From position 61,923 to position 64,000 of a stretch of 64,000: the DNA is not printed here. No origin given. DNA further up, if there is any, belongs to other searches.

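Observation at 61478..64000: Low-GC segment at the right edge with a 5'-partial SMC-like ABC ATPase, bounded by an 11-bp repeat array and an FG-GAP gene fragment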

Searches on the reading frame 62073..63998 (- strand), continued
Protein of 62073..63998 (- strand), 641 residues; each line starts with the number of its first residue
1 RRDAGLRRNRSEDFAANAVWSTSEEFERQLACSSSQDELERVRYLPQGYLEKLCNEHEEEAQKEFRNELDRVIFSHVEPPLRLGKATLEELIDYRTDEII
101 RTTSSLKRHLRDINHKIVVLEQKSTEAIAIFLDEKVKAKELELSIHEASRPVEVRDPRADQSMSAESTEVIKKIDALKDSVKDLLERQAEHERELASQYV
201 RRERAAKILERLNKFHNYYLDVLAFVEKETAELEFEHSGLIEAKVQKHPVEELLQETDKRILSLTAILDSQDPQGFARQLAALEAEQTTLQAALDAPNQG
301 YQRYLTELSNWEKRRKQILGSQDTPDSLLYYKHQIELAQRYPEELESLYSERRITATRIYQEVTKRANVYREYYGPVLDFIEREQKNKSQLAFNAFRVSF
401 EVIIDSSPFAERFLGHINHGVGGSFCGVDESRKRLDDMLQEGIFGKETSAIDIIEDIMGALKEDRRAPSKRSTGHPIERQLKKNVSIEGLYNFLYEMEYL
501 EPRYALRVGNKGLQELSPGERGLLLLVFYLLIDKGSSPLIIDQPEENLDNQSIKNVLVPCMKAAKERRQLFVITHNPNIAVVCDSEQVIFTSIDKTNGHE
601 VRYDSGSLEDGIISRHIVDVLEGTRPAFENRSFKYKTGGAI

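Call 56: search_solved_structures(query=A2, max_evalue=1, show_alignments=2)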
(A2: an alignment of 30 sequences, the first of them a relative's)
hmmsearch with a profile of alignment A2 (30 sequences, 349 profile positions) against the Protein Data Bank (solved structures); distinct sequences matched with E-value up to 1: 6.
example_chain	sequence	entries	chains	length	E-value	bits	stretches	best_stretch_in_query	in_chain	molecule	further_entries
7smj_A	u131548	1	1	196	0.00067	22.1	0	140-190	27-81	AI-designed TIM-barrel F2N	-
7mcc_A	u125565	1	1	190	0.00084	21.8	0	142-190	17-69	AI-designed TIM-barrel F2C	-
6yqx_A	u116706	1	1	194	0.031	16.6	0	144-190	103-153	de novo designed TIM barrel DeNovoTIM13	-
7p12_A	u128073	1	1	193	0.084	15.2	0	144-190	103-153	DeNovoTIM13-SB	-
7rty_A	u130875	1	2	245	0.11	14.8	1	13-93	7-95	PsfC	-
9j84_A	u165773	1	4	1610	0.52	12.6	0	253-293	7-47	Maltose/maltodextrin-binding periplasmic protein,Transient receptor potential cation chann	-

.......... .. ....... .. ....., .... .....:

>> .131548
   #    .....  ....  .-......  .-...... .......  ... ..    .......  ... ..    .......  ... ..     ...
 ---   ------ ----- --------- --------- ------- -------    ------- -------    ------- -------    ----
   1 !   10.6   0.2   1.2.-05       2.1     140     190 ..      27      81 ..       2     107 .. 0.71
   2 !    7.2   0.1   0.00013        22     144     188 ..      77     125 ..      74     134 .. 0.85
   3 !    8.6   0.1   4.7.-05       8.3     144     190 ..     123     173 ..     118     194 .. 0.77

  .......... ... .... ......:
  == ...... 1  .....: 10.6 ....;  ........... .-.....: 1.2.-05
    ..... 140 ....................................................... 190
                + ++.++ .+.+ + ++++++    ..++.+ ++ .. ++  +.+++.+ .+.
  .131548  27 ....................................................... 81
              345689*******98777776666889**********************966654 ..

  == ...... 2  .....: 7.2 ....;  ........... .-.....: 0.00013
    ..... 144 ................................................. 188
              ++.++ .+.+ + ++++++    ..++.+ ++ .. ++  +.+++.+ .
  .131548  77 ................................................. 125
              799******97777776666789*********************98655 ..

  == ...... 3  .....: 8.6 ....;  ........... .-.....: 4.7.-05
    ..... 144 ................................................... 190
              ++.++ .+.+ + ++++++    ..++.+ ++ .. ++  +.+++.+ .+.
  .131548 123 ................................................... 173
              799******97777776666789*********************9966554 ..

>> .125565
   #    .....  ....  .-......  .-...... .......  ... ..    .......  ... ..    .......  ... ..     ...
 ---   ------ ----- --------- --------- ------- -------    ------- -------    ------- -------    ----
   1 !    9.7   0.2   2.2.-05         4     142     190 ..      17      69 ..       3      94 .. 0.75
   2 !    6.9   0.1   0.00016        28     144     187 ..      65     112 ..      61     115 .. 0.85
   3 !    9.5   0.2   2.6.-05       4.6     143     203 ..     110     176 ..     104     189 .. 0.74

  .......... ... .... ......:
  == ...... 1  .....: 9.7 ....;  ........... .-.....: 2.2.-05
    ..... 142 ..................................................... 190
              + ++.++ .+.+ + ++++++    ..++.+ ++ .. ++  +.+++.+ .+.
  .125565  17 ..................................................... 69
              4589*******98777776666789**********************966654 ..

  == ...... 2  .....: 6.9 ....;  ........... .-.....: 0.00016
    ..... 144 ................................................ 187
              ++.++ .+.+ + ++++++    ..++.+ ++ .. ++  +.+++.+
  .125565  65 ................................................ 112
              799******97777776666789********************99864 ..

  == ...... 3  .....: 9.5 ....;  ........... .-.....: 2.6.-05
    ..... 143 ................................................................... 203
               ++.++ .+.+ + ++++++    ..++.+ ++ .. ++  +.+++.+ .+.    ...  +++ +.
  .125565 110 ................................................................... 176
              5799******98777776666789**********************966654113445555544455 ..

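Call 57: search_protein_families(library=pfam, alignment_id=A2, max_evalue=0.01)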
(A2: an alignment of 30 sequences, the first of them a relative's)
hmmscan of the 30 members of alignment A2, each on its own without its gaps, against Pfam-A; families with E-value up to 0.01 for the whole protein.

A. member 1, L001:544-1608:+ (355 aa): 1 family
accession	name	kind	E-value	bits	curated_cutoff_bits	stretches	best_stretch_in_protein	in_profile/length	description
PF02811.25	PHP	-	0.0039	18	26.4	1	19-78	1-54/164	PHP domain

B. families by the number of members that match (of 30 scanned): 8 families
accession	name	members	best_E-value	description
PF02811.25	PHP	5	1.5e-10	PHP domain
PF13476.12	AAA_23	5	2.5e-05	AAA domain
PF02463.25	SMC_N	3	9.3e-05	RecF/RecN/SMC N terminal domain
PF13555.12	AAA_29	3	0.00023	P-loop containing region of AAA domain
PF13263.12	PHP_C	2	1e-05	PHP-associated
PF13175.12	AAA_15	2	0.00043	AAA ATPase domain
PF19799.5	DUF6282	1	0.00012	Family of unknown function (DUF6282)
PF23036.1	TRAPPC10_1st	1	0.0029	Trafficking protein particle complex subunit 10-like, N-terminal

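Call 65: search_protein_families(library=pfam, proteins=[L035:6006-7649:+, L084:10553-13321:+, L118:11258-12877:+, L088:4551-6134:+, L044:3876-4562:-, L064:3340-4232:+, L032:6571-7656:+, L067:15026-16030:+, L147:3912-5753:-, L056:5868-7100:+], max_evalue=0.00001)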
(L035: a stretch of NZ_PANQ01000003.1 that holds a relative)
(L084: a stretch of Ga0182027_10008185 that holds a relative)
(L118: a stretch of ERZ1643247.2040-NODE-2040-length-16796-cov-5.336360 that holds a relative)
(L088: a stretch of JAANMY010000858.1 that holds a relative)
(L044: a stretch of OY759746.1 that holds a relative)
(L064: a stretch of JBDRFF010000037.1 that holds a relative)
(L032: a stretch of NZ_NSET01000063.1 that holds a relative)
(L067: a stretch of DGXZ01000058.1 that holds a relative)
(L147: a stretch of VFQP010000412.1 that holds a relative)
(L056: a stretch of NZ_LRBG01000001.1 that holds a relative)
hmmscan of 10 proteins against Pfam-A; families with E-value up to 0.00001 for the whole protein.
L035:6006-7649:+ (547 aa): 1 family
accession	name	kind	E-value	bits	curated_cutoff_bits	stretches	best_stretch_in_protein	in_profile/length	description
PF01555.25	N6_N4_Mtase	-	2.6e-44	152.2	26.7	1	72-364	1-217/221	DNA methylase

L084:10553-13321:+ (922 aa): 4 families
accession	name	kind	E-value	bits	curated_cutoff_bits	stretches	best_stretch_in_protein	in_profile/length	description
PF00271.37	Helicase_C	-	3e-19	69.8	23.5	1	473-581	8-110/110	Helicase conserved C-terminal domain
PF00176.29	SNF2-rel_dom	-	6.2e-16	58.8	24.9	1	118-242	17-150/290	SNF2-related domain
PF04851.21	ResIII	-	6.6e-11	42.8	22.5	1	101-280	3-162/164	Type III restriction enzyme, res subunit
PF00270.35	DEAD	-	1e-06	29.1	26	1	122-281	18-161/167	DEAD/DEAH box helicase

L118:11258-12877:+ (539 aa): 3 families
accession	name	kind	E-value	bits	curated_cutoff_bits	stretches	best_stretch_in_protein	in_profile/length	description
PF00239.26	Resolvase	-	1e-32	113.7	23.3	1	32-182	1-144/145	Resolvase, N terminal domain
PF07508.19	Recombinase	-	2.2e-26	92.5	21.1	1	203-311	1-102/102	Recombinase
PF13408.12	Zn_ribbon_recom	-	1.3e-08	35.5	25.3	1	335-395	2-57/58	Recombinase zinc beta ribbon domain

L088:4551-6134:+ (527 aa): 2 families
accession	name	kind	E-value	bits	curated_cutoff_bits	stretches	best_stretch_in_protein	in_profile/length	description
PF02384.22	N6_Mtase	-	7.8e-108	360.9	20.4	1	162-487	2-310/311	N-6 DNA Methylase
PF12161.14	HsdM_N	-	1.1e-28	101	24.5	1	24-149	2-134/135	HsdM N-terminal domain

L044:3876-4562:- (228 aa): 1 family
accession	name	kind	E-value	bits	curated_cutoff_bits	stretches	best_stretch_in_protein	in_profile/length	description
PF00589.27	Phage_integrase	-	7e-41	140.3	27.1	1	35-195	3-169/172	Phage integrase family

L064:3340-4232:+ (297 aa): 1 family
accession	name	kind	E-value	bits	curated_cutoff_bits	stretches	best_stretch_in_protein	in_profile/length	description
PF09903.14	DUF2130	-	1.2e-23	84.2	26.7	1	207-297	3-101/255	Uncharacterized protein conserved in bacteria (DUF2130)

L032:6571-7656:+ (361 aa): 1 family
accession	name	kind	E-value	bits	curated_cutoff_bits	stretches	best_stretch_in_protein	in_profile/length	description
PF00589.27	Phage_integrase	-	1.6e-14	54.5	27.1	1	173-346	6-167/172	Phage integrase family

L067:15026-16030:+ (334 aa): 1 family
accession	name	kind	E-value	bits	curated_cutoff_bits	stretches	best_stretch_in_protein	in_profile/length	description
PF13310.11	Virulence_RhuM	-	1.2e-102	343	33.7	1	67-308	1-246/252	Virulence protein RhuM family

L147:3912-5753:- (613 aa): 1 family
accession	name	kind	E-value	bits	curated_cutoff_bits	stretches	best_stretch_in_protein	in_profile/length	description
PF02195.25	ParB_N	-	1.1e-13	51.4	26.3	1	68-152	13-94/95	ParB N-terminal domain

L056:5868-7100:+ (410 aa): 3 families
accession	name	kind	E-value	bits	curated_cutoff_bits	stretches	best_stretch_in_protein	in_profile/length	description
PF13356.12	Arm-DNA-bind_3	-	5.1e-24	84.7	27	1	24-95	16-83/83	Arm DNA-binding domain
PF22022.2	Phage_int_M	-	4.5e-16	59.3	27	1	107-200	1-95/96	Phage integrase central domain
PF00589.27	Phage_integrase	-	1.3e-14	54.8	27.1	1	231-376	21-167/172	Phage integrase family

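Call 91: find_homologous_proteins(query=L001:327-527:+, max_evalue=0.00001)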
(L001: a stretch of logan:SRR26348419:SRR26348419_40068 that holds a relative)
Query L001:327-527:+ (67 aa): 1 proteins with E <= 0.00001 among 1 candidates.
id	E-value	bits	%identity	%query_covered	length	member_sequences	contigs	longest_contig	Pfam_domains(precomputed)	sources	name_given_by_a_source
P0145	4.1e-35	135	100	100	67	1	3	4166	-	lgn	-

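Call 92: find_encoding_contigs(protein=P0145, flank=10000, max_places=10)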
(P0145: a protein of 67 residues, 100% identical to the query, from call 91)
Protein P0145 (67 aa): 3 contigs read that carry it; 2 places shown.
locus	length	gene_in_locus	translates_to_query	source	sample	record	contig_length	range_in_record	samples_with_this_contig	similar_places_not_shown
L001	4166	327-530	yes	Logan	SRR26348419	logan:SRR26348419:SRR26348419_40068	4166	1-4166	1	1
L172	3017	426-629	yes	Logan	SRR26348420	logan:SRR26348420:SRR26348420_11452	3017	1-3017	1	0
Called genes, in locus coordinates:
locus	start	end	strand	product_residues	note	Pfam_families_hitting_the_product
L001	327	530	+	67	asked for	-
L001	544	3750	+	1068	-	PF02463:SMC_N, PF13304:AAA_21 (faint)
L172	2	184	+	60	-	?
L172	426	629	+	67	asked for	-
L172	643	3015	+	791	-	?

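Call 96: search_dna_similar(query=P0001, collection=plasmids, mode=protein, max_rows=15)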
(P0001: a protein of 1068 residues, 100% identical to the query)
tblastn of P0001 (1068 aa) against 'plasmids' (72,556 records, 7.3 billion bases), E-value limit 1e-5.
Records with a match: 1143; places in all: 1198; records where one place covers at least 80% of the query: 204.
Best place of each record, by identity: <60% 1143.
By first word of the organism name: Escherichia 353; Klebsiella 339; Enterobacter 53; Piscirickettsia 34; Salmonella 32; Citrobacter 28; Sinorhizobium 23; Pseudomonas 21; Serratia 21; Staphylococcus 18; and 67 more.
By predicted mobility (MOB-suite, as given by PLSDB): conjugative 822; non-mobilizable 205; mobilizable 116.
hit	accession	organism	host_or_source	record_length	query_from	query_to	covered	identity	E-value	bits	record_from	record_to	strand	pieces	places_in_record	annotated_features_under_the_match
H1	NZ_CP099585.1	Burkholderia glumae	Oryza sativa,rice panicle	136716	7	1062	99%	38.0%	0e+0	694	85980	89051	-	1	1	TrlF family AAA-like ATPase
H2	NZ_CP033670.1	Burkholderia glumae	bacterial cell,diseased rice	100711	7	1062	99%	38.0%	0e+0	694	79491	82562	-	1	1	TrlF family AAA-like ATPase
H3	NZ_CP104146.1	Rhizobium sullae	Sulla coronaria,cell culture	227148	22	1062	97%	34.6%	9e-162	538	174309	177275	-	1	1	TrlF family AAA-like ATPase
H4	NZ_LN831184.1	Vibrio cholerae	New Delhi seepage water sample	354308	5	1062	99%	31.6%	4e-134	456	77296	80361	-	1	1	TrlF family AAA-like ATPase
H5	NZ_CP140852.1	Rhizobium beringeri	Trifolium pratense,whole organism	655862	11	1063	99%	31.4%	5e-121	418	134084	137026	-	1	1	TrlF family AAA-like ATPase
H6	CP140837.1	Rhizobium beringeri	Trifolium pratense,whole organism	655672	11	1063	97%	31.8%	5e-111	429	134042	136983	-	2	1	hypothetical protein (x2)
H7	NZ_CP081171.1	Phaeobacter inhibens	-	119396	12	1063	99%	30.8%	6e-114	397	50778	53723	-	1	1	TrlF family AAA-like ATPase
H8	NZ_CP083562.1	Sulfitobacter sp. S223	-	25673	1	1063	100%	29.9%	8e-107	375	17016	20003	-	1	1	TrlF family AAA-like ATPase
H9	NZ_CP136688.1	Sulfitobacter sp. LC.270.F.C4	Macrocystis pyrifera gametophyte,Whole ...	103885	12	1063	99%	30.0%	5e-109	382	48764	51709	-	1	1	TrlF family AAA-like ATPase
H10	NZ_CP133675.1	Agrobacterium pusense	Vaccinium sp.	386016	3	1062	99%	29.7%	8e-126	432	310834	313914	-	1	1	TrlF family AAA-like ATPase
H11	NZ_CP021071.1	Mesorhizobium sp. WSM1497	Biserrula pelecinus L.,cell ...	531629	11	1063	92%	31.9%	6e-54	393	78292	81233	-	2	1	none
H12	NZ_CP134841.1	Staphylococcus epidermidis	Homo sapiens,skin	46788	11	1062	99%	27.7%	2e-94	339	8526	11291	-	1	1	TrlF family AAA-like ATPase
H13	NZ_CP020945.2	Pantoea ananatis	Allium cepa,tissue sample,Toombs County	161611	11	1055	98%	27.6%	9e-75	279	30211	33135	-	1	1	TrlF family AAA-like ATPase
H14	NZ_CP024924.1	Sphingomonas psychrotolerans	Leontopodium alpinum,cell,Tianshan ...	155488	104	1063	90%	29.9%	3e-113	395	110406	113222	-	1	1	TrlF family AAA-like ATPase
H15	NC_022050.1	Paracoccus aminophilus JCM 7686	-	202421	11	1056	98%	27.1%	8e-64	245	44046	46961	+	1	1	TrlF family AAA-like ATPase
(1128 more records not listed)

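Call 97: get_annotated_region(hit=H1, flank=6000)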
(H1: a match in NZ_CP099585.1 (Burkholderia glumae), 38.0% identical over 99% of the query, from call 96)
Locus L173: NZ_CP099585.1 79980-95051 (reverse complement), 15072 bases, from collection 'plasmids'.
description: Burkholderia glumae strain GR20004 plasmid unnamed2, complete sequence
organism: Burkholderia glumae (NCBI taxid 337)
taxonomy: Bacteria; Pseudomonadota; Betaproteobacteria; Burkholderiales; Burkholderiaceae; Burkholderia; Burkholderia glumae
host: -; source: Oryza sativa,rice panicle; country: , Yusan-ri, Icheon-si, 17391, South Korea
typing (MOB-suite, as given by PLSDB): conjugative; replicon rep_cluster_1509; relaxase MOBF; mating-pair formation MPF_F
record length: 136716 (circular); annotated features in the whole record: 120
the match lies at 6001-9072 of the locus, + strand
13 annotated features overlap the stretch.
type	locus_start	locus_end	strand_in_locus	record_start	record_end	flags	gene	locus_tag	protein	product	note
CDS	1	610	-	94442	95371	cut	-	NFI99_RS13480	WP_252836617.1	beta-propeller fold lactonase family protein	-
CDS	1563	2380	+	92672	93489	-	-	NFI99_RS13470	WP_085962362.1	IS5-like element ISBugl2 family transposase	-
CDS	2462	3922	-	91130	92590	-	-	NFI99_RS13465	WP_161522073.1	ISNCY family transposase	-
CDS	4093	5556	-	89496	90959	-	-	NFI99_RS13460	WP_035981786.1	ISNCY family transposase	-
CDS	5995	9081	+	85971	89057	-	-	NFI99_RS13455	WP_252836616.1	TrlF family AAA-like ATPase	-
CDS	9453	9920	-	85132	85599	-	-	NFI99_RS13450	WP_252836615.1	hypothetical protein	-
CDS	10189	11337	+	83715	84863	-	-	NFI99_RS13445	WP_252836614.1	DUF3560 domain-containing protein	-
CDS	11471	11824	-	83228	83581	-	-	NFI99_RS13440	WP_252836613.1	Fis family transcriptional regulator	-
CDS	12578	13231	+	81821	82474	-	-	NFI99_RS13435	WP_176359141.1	DNA methyltransferase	-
CDS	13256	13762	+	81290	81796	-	-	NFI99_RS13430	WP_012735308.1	hypothetical protein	-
CDS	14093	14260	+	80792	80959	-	-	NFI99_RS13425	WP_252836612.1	hypothetical protein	-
CDS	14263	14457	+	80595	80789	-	-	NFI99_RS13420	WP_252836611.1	hypothetical protein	-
CDS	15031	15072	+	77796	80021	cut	-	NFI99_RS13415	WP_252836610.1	ParB/RepB/Spo0J family partition protein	-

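Call 98: get_annotated_region(hit=H4, flank=6000)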
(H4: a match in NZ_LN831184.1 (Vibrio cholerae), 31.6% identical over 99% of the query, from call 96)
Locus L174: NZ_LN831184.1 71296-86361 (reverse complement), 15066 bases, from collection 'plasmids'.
description: Vibrio cholerae isolate V. cholerae 116-14 plasmid pNDM-116-14, complete sequence
organism: Vibrio cholerae (NCBI taxid 666)
taxonomy: Bacteria; Pseudomonadota; Gammaproteobacteria; Vibrionales; Vibrionaceae; Vibrio; Vibrio cholerae
host: -; source: New Delhi seepage water sample; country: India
typing (MOB-suite, as given by PLSDB): mobilizable; replicon IncC,rep_cluster_2294; relaxase MOBH
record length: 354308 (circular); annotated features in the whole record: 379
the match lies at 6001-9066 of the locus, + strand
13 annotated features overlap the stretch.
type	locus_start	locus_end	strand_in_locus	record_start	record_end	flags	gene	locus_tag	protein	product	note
CDS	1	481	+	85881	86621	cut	istB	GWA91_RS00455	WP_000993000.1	IS21-like element ISVch3 family helper ATPase IstB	-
CDS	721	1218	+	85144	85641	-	-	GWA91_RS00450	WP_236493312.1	tyrosine-type recombinase/integrase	-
CDS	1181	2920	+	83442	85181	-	-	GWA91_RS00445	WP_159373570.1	hypothetical protein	-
CDS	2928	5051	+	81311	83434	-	-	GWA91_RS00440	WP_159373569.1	hypothetical protein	-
CDS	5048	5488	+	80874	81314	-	-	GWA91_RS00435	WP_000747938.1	hypothetical protein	-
CDS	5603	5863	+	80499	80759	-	-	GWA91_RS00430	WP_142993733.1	hypothetical protein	-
CDS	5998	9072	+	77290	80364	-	-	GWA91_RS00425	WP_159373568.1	TrlF family AAA-like ATPase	-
CDS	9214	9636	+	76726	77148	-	-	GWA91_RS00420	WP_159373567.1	hypothetical protein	-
CDS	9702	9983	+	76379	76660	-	-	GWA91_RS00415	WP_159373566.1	transposase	-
CDS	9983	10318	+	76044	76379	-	tnpB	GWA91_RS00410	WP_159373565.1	IS66 family insertion sequence element accessory protein TnpB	-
CDS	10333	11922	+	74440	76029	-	-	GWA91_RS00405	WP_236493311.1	IS66 family transposase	-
CDS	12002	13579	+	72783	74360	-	-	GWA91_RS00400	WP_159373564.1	hypothetical protein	-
CDS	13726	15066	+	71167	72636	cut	-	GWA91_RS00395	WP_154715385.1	tetratricopeptide repeat protein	-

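Call 100: search_dna_similar(query=P0001, collection=phages, mode=protein, max_rows=10)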
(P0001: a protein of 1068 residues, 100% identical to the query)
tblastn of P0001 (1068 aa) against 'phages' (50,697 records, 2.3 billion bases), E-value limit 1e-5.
Records with a match: 7; places in all: 7; records where one place covers at least 80% of the query: 0.
Best place of each record, by identity: <60% 7.
By first word of the organism name: Yersinia 2; Listeria 2; Microcystis 1; Streptococcus 1; Vibrio 1.
By host as written in the record: Yersinia enterocolitica 2; Listeria monocytogenes 2; Microcystis wesenbergii 1; Streptococcus suis ZKB4 1; Vibrio cyclitrophicus 10N.286.54.E11 1.
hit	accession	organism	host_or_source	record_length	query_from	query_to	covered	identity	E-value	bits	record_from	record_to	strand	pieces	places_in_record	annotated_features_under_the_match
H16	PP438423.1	Microcystis phage Mwe-JY31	Microcystis wesenbergii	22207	11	1063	60%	28.5%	1e-20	204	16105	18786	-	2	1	hypothetical protein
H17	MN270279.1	Streptococcus phage phi-SsuZKB4_rum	Streptococcus suis ZKB4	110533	904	1065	15%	32.1%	4e-11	74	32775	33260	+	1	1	hypothetical protein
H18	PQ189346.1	Vibrio phage 10N.286.54.E11_PE001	Vibrio cyclitrophicus 10N.286.54.E11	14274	938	1062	12%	38.4%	3e-14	84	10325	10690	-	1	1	hypothetical protein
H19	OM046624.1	Yersinia phage vB_YenM_42.18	Yersinia enterocolitica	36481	938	1063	12%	37.3%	5e-13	80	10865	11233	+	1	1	chromosome partition protein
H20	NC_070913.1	Yersinia phage vB_YenM_42.18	Yersinia enterocolitica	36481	938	1063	12%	37.3%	5e-13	80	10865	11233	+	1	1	chromosome partition protein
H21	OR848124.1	Listeria phage LM 4-14-1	Listeria monocytogenes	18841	944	1062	11%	39.5%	8e-14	82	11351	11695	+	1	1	record has no annotation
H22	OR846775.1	Listeria phage LM 4-11-1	Listeria monocytogenes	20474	944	1062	11%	39.5%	8e-14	82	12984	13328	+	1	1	record has no annotation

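Call 103: search_protein_families(library=pfam, proteins=[L174:5603-5863:+], max_evalue=0.1)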
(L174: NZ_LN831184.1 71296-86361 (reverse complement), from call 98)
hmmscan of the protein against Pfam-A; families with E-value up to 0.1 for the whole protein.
L174:5603-5863:+ (86 aa): 0 families
